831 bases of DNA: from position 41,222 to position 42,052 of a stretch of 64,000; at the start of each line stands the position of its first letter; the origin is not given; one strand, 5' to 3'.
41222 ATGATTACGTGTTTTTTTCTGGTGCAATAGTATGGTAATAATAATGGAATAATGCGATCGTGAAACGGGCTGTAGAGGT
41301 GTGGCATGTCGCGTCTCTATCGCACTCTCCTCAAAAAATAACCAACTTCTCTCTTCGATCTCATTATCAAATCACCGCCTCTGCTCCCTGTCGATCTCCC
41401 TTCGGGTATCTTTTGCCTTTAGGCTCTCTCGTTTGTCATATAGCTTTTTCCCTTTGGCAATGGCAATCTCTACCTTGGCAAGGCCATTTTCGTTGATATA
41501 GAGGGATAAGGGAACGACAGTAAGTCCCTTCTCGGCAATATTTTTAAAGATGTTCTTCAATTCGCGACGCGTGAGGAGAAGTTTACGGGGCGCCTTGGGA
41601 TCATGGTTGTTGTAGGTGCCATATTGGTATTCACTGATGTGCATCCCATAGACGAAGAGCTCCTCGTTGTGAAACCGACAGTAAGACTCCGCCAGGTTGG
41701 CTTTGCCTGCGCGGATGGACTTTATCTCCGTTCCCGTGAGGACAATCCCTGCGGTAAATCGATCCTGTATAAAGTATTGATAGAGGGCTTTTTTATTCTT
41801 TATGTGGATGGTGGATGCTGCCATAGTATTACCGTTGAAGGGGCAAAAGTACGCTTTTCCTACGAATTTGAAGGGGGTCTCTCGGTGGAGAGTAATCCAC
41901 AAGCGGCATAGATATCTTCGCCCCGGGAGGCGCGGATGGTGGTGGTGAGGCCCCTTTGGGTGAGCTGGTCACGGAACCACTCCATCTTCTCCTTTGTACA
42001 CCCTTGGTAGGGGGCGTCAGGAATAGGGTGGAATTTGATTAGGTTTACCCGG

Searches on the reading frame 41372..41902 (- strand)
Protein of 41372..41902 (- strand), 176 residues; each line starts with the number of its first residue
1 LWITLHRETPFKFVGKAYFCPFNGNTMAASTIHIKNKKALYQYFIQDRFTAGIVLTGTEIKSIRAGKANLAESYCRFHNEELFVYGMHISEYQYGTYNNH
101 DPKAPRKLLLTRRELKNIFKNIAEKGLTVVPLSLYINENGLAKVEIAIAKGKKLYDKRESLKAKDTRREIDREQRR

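Call 31: search_protein_families(library=pfam, proteins=[window:41372-41902:-], max_evalue=0.01)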
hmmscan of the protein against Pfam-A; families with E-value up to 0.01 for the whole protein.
window:41372-41902:- (176 aa): 2 families
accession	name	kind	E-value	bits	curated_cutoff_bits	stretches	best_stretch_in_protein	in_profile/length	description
PF01668.23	SmpB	-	1.6e-58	197.2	27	1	34-175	2-142/143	SmpB protein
PF25338.1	C2_DCK_4th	-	0.0058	17.1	27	0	130-159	80-109/135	Fourth C2 domain of dock-like protein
